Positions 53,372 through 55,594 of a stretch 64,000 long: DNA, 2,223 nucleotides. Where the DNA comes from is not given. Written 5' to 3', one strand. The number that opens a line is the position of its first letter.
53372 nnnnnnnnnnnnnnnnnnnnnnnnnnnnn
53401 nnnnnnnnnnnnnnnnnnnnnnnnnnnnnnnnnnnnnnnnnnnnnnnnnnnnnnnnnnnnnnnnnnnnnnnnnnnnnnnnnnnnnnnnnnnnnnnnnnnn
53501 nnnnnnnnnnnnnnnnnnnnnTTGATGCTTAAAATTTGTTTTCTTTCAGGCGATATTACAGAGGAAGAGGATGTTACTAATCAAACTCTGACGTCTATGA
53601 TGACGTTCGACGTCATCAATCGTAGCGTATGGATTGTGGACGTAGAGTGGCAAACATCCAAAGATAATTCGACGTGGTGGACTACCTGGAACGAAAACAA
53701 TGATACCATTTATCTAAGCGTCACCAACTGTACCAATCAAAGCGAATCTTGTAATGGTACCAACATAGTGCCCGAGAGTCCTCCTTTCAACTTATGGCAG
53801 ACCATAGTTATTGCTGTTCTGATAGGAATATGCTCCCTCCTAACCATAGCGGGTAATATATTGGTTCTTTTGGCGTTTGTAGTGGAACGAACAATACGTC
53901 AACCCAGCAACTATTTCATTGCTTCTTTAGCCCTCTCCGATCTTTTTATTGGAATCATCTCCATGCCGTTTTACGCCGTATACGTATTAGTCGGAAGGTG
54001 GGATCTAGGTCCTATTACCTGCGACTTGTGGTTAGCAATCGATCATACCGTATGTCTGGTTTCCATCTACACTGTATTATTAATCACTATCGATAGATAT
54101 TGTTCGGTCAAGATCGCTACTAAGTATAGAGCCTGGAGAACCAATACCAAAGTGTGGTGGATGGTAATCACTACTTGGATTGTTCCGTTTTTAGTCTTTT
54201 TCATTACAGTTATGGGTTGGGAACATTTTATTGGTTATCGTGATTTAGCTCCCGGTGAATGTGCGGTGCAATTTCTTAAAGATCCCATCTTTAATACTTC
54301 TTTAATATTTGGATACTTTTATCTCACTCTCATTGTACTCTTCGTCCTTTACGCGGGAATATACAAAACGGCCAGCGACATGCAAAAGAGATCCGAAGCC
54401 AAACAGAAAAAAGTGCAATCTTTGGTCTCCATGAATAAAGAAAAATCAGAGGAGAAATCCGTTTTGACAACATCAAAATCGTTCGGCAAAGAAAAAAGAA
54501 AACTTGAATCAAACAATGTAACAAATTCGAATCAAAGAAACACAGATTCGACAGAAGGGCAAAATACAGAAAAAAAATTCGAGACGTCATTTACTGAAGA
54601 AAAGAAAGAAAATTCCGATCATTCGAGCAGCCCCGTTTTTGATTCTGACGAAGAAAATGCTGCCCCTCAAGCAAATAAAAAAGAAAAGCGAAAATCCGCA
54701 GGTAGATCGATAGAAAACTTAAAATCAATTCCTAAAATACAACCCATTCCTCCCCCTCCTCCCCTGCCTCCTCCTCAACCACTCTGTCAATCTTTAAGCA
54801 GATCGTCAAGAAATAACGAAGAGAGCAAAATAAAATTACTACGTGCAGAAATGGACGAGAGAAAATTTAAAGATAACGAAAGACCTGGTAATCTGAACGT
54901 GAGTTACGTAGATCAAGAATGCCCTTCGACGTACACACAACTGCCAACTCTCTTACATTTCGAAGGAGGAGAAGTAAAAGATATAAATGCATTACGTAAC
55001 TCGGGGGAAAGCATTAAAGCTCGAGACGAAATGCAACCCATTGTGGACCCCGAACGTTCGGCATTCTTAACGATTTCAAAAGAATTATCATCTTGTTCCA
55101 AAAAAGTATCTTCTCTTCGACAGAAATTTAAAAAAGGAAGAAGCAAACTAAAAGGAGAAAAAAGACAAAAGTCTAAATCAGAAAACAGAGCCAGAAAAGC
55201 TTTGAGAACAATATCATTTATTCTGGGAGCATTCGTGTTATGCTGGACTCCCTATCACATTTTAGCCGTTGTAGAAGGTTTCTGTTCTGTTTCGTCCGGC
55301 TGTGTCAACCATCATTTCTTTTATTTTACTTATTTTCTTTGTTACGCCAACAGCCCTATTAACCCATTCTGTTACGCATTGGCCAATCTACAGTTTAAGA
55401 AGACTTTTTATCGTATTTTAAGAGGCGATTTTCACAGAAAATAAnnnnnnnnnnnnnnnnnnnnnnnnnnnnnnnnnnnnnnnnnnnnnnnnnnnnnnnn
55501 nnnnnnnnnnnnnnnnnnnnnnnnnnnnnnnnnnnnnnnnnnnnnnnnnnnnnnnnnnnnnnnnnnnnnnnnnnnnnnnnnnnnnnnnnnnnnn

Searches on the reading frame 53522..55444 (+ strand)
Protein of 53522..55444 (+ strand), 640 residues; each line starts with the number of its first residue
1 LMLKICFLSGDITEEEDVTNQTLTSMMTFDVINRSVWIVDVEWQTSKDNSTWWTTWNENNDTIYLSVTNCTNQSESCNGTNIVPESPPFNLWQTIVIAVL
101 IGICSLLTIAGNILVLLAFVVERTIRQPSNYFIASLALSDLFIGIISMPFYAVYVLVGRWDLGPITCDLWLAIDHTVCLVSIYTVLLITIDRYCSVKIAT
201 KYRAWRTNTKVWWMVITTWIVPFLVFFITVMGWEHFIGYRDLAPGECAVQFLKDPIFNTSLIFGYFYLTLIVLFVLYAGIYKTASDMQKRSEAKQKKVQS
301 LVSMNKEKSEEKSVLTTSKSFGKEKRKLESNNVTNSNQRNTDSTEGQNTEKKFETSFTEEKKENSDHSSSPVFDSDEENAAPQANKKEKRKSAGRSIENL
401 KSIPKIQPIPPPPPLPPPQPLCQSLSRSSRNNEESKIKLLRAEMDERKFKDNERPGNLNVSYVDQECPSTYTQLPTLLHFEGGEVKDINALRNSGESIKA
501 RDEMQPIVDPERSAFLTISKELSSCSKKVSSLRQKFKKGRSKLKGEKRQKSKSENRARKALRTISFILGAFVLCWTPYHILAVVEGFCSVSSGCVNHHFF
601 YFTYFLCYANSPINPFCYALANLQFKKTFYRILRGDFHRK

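Call 8: search_protein_families(library=pfam, max_evalue=0.1, proteins=[window:53522-55444:+])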
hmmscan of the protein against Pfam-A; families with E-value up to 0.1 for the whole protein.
window:53522-55444:+ (640 aa): 4 families
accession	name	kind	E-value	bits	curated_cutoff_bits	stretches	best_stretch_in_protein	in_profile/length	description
PF00001.26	7tm_1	-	2e-56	191.8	30.5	1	111-618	1-260/260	7 transmembrane receptor (rhodopsin family)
PF10320.15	7TM_GPCR_Srsx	-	2.3e-14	53.9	24.1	2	107-298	3-185/257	Serpentine type 7TM GPCR chemoreceptor Srsx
PF10328.15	7TM_GPCR_Srx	-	2.6e-05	24.4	23.8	1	105-284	4-185/263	Serpentine type 7TM GPCR chemoreceptor Srx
PF13853.12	7tm_4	-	0.00012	22.4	27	1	105-242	5-144/280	Olfactory receptor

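Call 18: find_encoding_contigs(protein=window:53525-55444:+, flank=10000, max_places=4)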
Protein window:53525-55444:+ (639 aa): no gene with exactly this product is on record in the collection.

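Call 34: find_homologous_proteins(query=window:53525-55444:+, max_evalue=1e-30)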
Query window:53525-55444:+ (639 aa): 848 proteins with E <= 1e-30 among 8000 candidates; the best 120 are listed.
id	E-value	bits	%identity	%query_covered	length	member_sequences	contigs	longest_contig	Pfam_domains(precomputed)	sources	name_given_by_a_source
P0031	5.4e-185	635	51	92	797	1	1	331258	PF10320.16,PF00001.27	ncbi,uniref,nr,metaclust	ncbi:muscarinic acetylcholine receptor M2-like [Limulus polyphemus]|uniref:Muscarinic acetylcholine 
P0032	1.2e-183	630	67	46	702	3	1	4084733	PF10320.16,PF00001.27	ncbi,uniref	ncbi:muscarinic acetylcholine receptor gar-2-like [Centruroides vittatus]|uniref:muscarinic acetylch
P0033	1.7e-183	630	53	87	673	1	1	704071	PF10320.16,PF00001.27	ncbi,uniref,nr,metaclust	ncbi:muscarinic acetylcholine receptor M2-like [Limulus polyphemus]|uniref:Muscarinic acetylcholine 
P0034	3.8e-183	628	64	46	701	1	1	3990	PF10320.16,PF00001.27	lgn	-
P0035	5.6e-183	628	61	50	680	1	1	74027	PF10320.16,PF00001.27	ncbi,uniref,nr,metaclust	ncbi:muscarinic acetylcholine receptor M5-like [Limulus polyphemus]|uniref:Muscarinic acetylcholine 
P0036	6.0e-183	628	50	91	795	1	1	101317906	PF10320.16,PF00001.27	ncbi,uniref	ncbi:muscarinic acetylcholine receptor gar-2-like [Tachypleus tridentatus]|uniref:muscarinic acetylc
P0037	2.3e-182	626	56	61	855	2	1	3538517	PF10320.16,PF00001.27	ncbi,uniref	ncbi:muscarinic acetylcholine receptor M5-like [Ornithodoros turicata]|uniref:muscarinic acetylcholi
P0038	2.4e-181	622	54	86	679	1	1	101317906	PF10328.16,PF10320.16,PF00001.27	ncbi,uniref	ncbi:muscarinic acetylcholine receptor gar-2-like [Tachypleus tridentatus]|uniref:muscarinic acetylc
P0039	2.4e-181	622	47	94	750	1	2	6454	PF10320.16,PF00001.27,PF13853.13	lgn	-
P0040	8.1e-181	621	55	60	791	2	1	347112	PF10320.16,PF00001.27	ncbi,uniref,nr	ncbi:muscarinic acetylcholine receptor M2-like [Limulus polyphemus]|uniref:Muscarinic acetylcholine 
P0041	2.0e-180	619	62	53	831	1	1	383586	PF10320.16,PF00001.27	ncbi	ncbi:unnamed protein product [Ixodes hexagonus]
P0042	2.0e-180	619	65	48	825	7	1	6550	PF10320.16,PF00001.27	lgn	-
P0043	6.6e-180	618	57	55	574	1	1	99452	PF10320.16,PF00001.27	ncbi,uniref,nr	ncbi:probable muscarinic acetylcholine receptor gar-2 [Limulus polyphemus]|uniref:Probable muscarini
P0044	1.5e-179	617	67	46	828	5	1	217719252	PF10320.16,PF00001.27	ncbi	ncbi:unnamed protein product [Ixodes pacificus]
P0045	2.1e-179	616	65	45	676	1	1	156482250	PF10320.16,PF00001.27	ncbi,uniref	ncbi:muscarinic acetylcholine receptor gar-2-like [Tachypleus tridentatus]|uniref:muscarinic acetylc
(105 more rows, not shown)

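Call 44: find_encoding_contigs(protein=P0032, flank=10000, max_places=4)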
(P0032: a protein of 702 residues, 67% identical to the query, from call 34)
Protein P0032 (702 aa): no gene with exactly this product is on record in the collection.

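Call 45: list_cluster_members(proteins=[P0032, P0003, P0034])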
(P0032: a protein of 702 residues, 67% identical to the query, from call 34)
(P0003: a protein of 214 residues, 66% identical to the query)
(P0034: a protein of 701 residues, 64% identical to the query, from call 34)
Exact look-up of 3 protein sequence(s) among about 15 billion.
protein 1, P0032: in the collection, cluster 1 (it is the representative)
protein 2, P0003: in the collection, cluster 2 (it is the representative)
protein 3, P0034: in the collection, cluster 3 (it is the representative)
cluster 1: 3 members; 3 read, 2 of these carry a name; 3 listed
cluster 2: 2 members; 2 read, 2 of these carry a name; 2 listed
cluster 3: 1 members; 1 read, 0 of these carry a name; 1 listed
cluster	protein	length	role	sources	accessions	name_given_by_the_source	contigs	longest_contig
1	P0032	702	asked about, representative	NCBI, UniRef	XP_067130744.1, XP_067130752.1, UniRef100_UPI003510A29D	muscarinic acetylcholine receptor gar-2-like [Centruroides vittatus] | muscarinic acetylcholine receptor gar-2-like n=1 Tax=Centruroides vittatus TaxID=120091 ...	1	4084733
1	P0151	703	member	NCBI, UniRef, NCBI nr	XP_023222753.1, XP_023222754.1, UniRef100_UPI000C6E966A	muscarinic acetylcholine receptor gar-2-like [Centruroides sculpturatus] | muscarinic acetylcholine receptor gar-2-like n=1 Tax=Centruroides sculpturatus ...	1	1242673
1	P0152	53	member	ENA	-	-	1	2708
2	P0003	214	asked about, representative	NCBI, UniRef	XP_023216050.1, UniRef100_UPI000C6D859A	protein argonaute-2-like, partial [Centruroides sculpturatus] | protein argonaute-2-like n=1 Tax=Centruroides sculpturatus TaxID=218467 ...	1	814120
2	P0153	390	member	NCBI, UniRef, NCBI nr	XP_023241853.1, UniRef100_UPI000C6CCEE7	protein argonaute-2-like [Centruroides sculpturatus] | protein argonaute-2-like n=1 Tax=Centruroides sculpturatus TaxID=218467 ...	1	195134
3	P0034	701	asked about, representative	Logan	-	-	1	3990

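Call 46: find_encoding_contigs(protein=P0151, flank=10000, max_places=3)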
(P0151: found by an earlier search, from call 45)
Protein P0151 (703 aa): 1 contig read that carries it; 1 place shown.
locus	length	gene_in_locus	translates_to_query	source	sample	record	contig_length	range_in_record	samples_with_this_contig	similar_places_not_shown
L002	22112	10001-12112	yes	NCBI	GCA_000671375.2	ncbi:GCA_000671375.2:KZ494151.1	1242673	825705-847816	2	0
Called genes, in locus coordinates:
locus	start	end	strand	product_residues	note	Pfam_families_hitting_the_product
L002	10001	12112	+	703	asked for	PF00001:7tm_1, PF10320:7TM_GPCR_Srsx, PF00001:7tm_1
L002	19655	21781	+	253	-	PF27711:SMase_D_PLipase_D (faint), PF13653:GDPD_2 (weak)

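Call 47: find_encoding_contigs(protein=P0153, flank=10000, max_places=3)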
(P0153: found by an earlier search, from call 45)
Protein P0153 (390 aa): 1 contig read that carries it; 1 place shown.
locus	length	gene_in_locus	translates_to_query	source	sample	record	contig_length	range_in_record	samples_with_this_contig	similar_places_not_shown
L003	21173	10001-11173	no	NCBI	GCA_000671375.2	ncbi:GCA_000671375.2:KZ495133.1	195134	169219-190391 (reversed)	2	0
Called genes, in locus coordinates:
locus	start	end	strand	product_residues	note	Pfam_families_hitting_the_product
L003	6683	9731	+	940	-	PF16486:ArgoN, PF08699:ArgoL1, PF02170:PAZ, PF16488:ArgoL2, PF16487:ArgoMid, PF02171:Piwi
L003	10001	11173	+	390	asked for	PF08699:ArgoL1, PF02171:Piwi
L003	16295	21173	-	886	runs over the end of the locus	-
